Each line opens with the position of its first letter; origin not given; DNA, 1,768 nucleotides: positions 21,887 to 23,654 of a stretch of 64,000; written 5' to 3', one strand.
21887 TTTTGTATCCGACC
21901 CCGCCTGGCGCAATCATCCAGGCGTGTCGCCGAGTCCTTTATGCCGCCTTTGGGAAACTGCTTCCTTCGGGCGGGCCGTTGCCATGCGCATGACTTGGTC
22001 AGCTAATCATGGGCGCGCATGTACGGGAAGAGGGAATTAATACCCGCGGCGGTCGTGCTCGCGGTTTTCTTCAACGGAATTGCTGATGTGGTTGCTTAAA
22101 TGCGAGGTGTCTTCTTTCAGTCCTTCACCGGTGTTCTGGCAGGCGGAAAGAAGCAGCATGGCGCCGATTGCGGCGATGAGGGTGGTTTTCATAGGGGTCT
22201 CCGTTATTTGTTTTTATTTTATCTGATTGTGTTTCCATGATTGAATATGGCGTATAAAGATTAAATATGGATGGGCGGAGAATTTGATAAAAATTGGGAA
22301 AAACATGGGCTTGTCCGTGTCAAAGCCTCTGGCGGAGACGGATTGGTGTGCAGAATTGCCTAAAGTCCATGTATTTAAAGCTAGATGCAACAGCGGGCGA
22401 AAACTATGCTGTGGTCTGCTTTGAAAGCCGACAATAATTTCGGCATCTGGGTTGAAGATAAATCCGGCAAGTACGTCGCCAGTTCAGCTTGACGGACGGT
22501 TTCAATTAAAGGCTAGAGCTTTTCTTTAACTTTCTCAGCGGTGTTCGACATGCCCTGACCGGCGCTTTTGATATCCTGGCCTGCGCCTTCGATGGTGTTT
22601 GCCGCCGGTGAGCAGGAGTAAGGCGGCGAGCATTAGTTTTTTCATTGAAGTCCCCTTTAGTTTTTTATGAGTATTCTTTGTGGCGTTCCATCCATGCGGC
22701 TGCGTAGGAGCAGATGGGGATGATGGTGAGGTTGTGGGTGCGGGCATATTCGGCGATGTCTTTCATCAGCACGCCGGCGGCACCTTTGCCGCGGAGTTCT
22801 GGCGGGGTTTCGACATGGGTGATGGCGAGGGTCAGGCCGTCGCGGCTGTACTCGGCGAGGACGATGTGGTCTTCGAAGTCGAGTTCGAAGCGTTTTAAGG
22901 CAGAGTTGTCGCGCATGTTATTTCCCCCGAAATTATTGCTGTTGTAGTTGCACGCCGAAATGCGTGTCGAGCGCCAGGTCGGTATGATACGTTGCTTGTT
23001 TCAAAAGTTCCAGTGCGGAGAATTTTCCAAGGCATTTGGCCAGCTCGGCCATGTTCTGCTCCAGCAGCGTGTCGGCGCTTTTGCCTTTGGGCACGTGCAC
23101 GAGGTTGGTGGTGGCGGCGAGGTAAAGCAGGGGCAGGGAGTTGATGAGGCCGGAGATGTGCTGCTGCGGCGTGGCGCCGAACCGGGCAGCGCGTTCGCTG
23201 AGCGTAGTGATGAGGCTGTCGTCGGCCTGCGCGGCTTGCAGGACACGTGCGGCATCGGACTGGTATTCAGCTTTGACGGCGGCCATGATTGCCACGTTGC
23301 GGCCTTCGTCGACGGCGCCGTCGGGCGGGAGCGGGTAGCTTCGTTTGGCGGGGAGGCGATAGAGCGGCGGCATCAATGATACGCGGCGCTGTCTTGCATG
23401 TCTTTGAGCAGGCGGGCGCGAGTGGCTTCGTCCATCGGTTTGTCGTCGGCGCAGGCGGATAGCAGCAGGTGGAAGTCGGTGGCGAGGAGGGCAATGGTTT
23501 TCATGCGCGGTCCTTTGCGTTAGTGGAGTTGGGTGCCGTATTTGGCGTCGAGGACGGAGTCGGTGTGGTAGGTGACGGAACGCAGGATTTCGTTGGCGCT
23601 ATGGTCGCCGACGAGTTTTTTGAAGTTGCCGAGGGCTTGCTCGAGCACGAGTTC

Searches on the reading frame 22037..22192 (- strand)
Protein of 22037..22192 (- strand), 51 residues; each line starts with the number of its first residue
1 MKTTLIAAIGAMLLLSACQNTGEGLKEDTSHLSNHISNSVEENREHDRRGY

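Call 3: search_protein_families(library=pfam, proteins=[window:22037-22192:-], max_evalue=1)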
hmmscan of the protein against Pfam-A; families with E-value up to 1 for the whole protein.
window:22037-22192:- (51 aa): 2 families
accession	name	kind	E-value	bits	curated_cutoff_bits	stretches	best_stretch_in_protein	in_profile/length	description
PF20101.4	DUF6491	-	0.017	15.6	27.5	1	1-33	1-32/138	Family of unknown function (DUF6491)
PF08139.17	LPAM_1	-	0.033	15.1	20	1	6-19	5-18/18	Prokaryotic membrane lipoprotein lipid attachment site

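Call 4: search_protein_families(library=ncbifam, proteins=[window:22037-22192:-], max_evalue=1)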
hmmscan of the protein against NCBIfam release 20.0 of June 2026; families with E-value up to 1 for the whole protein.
window:22037-22192:- (51 aa): 13 families
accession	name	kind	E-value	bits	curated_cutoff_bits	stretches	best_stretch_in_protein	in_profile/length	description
NF007319.0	PRK09810.1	equivalog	0.00094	19.1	86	1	2-38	3-38/41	lipoprotein antitoxin entericidin A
NF047408.1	SA0632_fam_LP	equivalog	0.0028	17.2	70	1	1-33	1-35/68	SA0632 family lipoprotein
NF046038.1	NGK_0946_fam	subfamily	0.047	14.2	45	1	1-29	1-28/102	NGK_0946 family protein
NF058647.1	lipo_LytA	equivalog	0.048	13.9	110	1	1-41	1-40/107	acidic lipoprotein LytA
NF045774.1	cytochro_C551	exception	0.056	13.4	118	1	2-34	2-35/110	cytochrome c551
NF033894.1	Eex_IncN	subfamily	0.068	13.1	33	1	5-36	4-39/65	EexN family lipoprotein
NF047879.1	catechol_SstD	exception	0.07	12.1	450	1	2-46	3-46/343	ferrated catecholamine ABC transporter substrate-binding lipoprotein SstD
NF007487.1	PRK10081.1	equivalog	0.083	12.6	94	1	6-37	6-40/48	lipoprotein toxin entericidin B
NF041193.1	lipo_SP0191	subfamily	0.09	12.8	75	1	1-43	1-45/190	SP0191 family lipoprotein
NF033828.1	entry_exc2_fam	equivalog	0.11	13.1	35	1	7-47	5-44/131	Exc2 family lipoprotein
NF052458.1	PhdiestGepA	equivalog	0.11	10.6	1200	1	3-40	649-688/840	phosphodiesterase GepA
TIGR00613.1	reco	equivalog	0.16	11.4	48.7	1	4-47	136-177/239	DNA repair protein RecO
NF047847.2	SS_mature_LptM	equivalog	0.73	10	27.7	1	1-18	1-20/31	LPS translocon maturation chaperone LptM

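Call 84: search_protein_families(library=pfam, proteins=[window:22040-22192:-], max_evalue=1)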
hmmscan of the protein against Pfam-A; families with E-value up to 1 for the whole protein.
seq(51 aa): 2 families
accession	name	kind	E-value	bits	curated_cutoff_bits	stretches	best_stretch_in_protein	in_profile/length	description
PF20101.4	DUF6491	-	0.017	15.6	27.5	1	1-33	1-32/138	Family of unknown function (DUF6491)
PF08139.17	LPAM_1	-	0.033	15.1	20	1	6-19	5-18/18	Prokaryotic membrane lipoprotein lipid attachment site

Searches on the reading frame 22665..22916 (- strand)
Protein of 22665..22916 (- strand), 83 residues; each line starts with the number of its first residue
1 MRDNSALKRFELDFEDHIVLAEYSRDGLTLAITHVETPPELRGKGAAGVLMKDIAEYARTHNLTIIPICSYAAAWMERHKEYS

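Call 3: search_protein_families(library=pfam, proteins=[window:22665-22916:-], max_evalue=1)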
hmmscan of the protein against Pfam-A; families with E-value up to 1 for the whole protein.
window:22665-22916:- (83 aa): 4 families
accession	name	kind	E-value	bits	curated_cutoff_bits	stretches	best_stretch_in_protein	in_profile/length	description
PF14542.12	Acetyltransf_CG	-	2.8e-23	82.3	30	1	9-82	1-77/80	GCN5-related N-acetyl-transferase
PF00583.31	Acetyltransf_1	-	0.00072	20.3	20.7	1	26-66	56-96/116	Acetyltransferase (GNAT) family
PF13673.13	Acetyltransf_10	-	0.075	13.5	23.6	1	31-65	53-87/128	Acetyltransferase (GNAT) domain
PF13527.13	Acetyltransf_9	-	0.11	12.9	25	1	31-65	74-108/127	Acetyltransferase (GNAT) domain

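Call 4: search_protein_families(library=ncbifam, proteins=[window:22665-22916:-], max_evalue=1)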
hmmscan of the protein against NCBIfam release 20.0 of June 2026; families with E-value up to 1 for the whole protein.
window:22665-22916:- (83 aa): 1 family
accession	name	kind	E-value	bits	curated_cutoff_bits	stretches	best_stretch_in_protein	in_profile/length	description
NF000487.1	stat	exception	0.0018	17.8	420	1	22-61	97-136/189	streptothricin N-acetyltransferase STAT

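Call 35: search_solved_structures(query=window:22665-22916:-, max_evalue=0.01, show_alignments=2)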
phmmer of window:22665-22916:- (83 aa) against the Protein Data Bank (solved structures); distinct sequences matched with E-value up to 0.01: 4.
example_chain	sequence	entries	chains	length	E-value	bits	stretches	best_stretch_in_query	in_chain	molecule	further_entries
1xmt_A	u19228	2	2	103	5.6e-07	32.7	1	6-73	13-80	putative acetyltransferase | Uncharacterized protein At1g77540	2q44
2evn_A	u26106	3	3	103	5.6e-07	32.7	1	6-73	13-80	Protein At1g77540 | Uncharacterized protein At1g77540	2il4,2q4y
1r57_A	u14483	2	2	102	1.6e-06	31.2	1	15-82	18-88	conserved hypothetical protein | Acetyltransferase, GNAT family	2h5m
5i0c_A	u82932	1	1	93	0.0023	21.2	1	27-82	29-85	Uncharacterized protein YjdJ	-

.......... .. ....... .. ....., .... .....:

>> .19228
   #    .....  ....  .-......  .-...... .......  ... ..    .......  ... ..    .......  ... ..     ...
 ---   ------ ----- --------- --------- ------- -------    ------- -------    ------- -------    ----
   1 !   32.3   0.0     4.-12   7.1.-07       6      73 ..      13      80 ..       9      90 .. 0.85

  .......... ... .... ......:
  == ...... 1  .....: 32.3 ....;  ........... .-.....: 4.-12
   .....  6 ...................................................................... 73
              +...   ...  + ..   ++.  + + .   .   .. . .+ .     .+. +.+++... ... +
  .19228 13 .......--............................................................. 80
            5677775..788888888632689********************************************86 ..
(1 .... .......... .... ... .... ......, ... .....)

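Call 57: search_protein_families(library=padloc, proteins=[window:22665-22916:-], max_evalue=0.1)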
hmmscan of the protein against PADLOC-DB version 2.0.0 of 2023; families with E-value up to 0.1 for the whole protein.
window:22665-22916:- (83 aa): 0 families

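Call 58: search_protein_families(library=phrogs, proteins=[window:22665-22916:-], max_evalue=0.1)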
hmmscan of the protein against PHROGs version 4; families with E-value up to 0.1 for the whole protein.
window:22665-22916:- (83 aa): 3 families
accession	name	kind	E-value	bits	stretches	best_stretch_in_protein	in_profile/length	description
phrog_38651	-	unknown function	0.017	16.3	1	16-72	28-84/105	-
phrog_14082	-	unknown function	0.031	15.4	1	40-65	33-58/104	-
phrog_1249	-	other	0.084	13.6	1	35-66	95-126/180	acetyltransferase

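Call 81: find_related_loci(query=window:22665-22916:-, collection=metagenome_contigs, flank=5000)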
Query window:22665-22916:- (83 aa) in metagenome_contigs; peptide patterns used: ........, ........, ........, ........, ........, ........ (x = any residue, [..] = any of these).
345 stretches matched a pattern; 66 encode a relative of the query (tblastn E <= 1e-3); 66 distinct loci.
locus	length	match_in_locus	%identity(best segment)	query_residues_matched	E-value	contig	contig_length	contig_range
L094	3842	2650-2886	61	1-79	2e-29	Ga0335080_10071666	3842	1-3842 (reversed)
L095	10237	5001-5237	62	1-79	2e-29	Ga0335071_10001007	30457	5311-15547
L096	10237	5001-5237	57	3-81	2e-28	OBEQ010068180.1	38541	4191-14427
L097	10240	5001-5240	59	3-82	6e-26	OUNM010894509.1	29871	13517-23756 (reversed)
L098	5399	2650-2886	54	3-81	7e-26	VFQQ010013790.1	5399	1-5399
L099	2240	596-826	55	3-79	8e-26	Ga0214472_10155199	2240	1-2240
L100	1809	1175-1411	54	1-79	1e-25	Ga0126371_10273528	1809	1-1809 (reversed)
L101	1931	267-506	53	3-82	7e-25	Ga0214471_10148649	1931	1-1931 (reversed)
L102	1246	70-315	52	1-82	4e-25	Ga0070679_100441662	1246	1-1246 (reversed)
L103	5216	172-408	61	1-79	1e-24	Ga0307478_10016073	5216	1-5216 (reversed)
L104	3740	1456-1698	51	1-81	3e-24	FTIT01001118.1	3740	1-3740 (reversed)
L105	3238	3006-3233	55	1-76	3e-24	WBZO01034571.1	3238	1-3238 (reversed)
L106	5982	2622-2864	51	1-81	4e-24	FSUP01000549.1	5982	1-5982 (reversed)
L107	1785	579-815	51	3-81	4e-24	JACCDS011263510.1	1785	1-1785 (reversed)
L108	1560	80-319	53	3-82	4e-24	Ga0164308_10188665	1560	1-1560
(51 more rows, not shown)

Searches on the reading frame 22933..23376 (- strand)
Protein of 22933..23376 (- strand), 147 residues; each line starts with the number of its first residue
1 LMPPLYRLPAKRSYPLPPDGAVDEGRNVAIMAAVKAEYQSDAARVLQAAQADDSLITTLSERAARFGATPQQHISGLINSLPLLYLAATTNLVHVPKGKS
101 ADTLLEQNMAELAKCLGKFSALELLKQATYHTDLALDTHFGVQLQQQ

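Call 3: search_protein_families(library=pfam, proteins=[window:22933-23376:-], max_evalue=1)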
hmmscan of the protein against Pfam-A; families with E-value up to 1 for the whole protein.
window:22933-23376:- (147 aa): 0 families

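Call 4: search_protein_families(library=ncbifam, proteins=[window:22933-23376:-], max_evalue=1)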
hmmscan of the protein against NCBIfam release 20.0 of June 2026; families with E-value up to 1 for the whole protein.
window:22933-23376:- (147 aa): 0 families

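Call 57: search_protein_families(library=padloc, proteins=[window:22933-23373:-], max_evalue=0.1)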
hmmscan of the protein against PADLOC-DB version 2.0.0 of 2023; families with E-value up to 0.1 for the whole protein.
window:22933-23373:- (146 aa): 0 families

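Call 58: search_protein_families(library=phrogs, proteins=[window:22933-23373:-], max_evalue=0.1)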
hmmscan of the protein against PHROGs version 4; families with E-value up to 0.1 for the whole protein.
window:22933-23373:- (146 aa): 0 families

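Call 74: predict_structure(alignment_id=A5)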
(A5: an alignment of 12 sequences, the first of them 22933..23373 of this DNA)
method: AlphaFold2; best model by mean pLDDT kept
length: 146 residues; sequences in the alignment: 12
mean_pLDDT: 84.4   pTM: 0.79
mean pLDDT of the five models: 84.4, 83.4, 82.8, 82.8, 80.1
residues with pLDDT >= 90: 67; 70-90: 65; 50-70: 7; < 50: 7
segments of 3 or more residues with pLDDT < 50: 142-146
pLDDT, mean of each block of 10 residues (from residue 1): 68 76 81 90 86 84 90 92 92 82 92 91 93 89 44
secondary structure, 60 per line:
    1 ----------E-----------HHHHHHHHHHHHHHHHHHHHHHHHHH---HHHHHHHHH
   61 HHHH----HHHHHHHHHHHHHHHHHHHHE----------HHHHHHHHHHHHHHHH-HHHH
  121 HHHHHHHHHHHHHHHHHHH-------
elements in order: H23-48 H52-64 H69-88 H100-115 H117-139

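Call 78: fold_search(model_id=the predicted structure, library=pdb)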
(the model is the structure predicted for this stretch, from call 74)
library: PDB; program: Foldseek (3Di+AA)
matches with E <= 10: 75; with E <= 0.001: 0
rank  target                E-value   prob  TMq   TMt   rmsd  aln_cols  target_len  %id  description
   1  7bqq_MODEL_1_A        1.3e+00  0.28  0.33  0.35   8.9       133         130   16  Solution NMR structure of fold-Z Gogy; de novo designed protein with an asymmetric all-alpha topology (released 2021-04-07)
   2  9div_C                1.7e+00  0.12  0.24  0.25  13.6       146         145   18  The crystal structure of de novo designed ChuA binding protein C8 (released 2025-05-21)
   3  8hdu_C                1.8e+00  0.08  0.19  0.18  13.3       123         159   17  De novo design cavitated protein without predefined topology (released 2023-01-18)
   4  8hdu_A                1.9e+00  0.09  0.20  0.19  13.4       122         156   20  De novo design cavitated protein without predefined topology (released 2023-01-18)
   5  8fvt_A                2.0e+00  0.13  0.21  0.29  14.6       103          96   21  Multi-state design of two-state switchable hinge proteins (released 2023-08-16)
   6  9div_G                2.1e+00  0.15  0.29  0.32  15.2       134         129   17  The crystal structure of de novo designed ChuA binding protein C8 (released 2025-05-21)
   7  9div_B                2.4e+00  0.14  0.31  0.32  13.8       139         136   19  The crystal structure of de novo designed ChuA binding protein C8 (released 2025-05-21)
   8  9div_H                2.7e+00  0.13  0.30  0.34  13.4       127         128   21  The crystal structure of de novo designed ChuA binding protein C8 (released 2025-05-21)
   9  6zdw_AAA              3.0e+00  0.09  0.24  0.24  14.3       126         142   12  Crystal structure of the ribonuclease core of R3B2 (released 2021-03-31)
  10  1zym_A                3.1e+00  0.07  0.20  0.14  11.1       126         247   14  AMINO TERMINAL DOMAIN OF ENZYME I FROM ESCHERICHIA COLI (released 1996-12-07)
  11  8s5r_A                3.5e+00  0.06  0.23  0.17  12.5       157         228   14  Structure of the Chlamydia pneumoniae effector SemD (released 2024-08-07)
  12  5j9w_H                3.7e+00  0.08  0.22  0.26  20.4       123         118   10  Crystal structure of the NuA4 core complex (released 2016-10-26)
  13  2odu                  3.7e+00  0.06  0.19  0.14  19.7       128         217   14  Crystal structure of a fragment of the plakin domain of plectin (released 2007-03-13)
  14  3fbz_A                4.3e+00  0.12  0.32  0.37   9.1       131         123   11  Crystal structure of ORF140 of the archaeal virus Acidianus Filamentous Virus 1 (AFV1) (released 2009-11-10)
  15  6ch2_E                4.3e+00  0.05  0.20  0.20  15.6       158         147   14  Crystal structure of the cytoplasmic domain of FlhA and FliT-FliD complex (released 2018-05-16)
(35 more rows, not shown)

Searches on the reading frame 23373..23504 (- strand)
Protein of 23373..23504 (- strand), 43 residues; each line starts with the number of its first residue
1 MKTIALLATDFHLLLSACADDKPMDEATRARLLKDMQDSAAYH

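Call 3: search_protein_families(library=pfam, proteins=[window:23373-23504:-], max_evalue=1)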
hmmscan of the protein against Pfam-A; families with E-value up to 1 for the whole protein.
window:23373-23504:- (43 aa): 1 family
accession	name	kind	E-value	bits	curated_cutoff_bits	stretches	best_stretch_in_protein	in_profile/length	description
PF20101.4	DUF6491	-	0.14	12.6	27.5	1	1-32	1-33/138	Family of unknown function (DUF6491)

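Call 4: search_protein_families(library=ncbifam, proteins=[window:23373-23504:-], max_evalue=1)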
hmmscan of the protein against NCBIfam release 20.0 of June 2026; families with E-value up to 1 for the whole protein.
window:23373-23504:- (43 aa): 0 families

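Call 57: search_protein_families(library=padloc, proteins=[window:23373-23504:-], max_evalue=0.1)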
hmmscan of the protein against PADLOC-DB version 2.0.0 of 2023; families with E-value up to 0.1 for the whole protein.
window:23373-23504:- (43 aa): 0 families

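Call 58: search_protein_families(library=phrogs, proteins=[window:23373-23504:-], max_evalue=0.1)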
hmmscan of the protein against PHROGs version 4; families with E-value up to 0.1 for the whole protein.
window:23373-23504:- (43 aa): 0 families
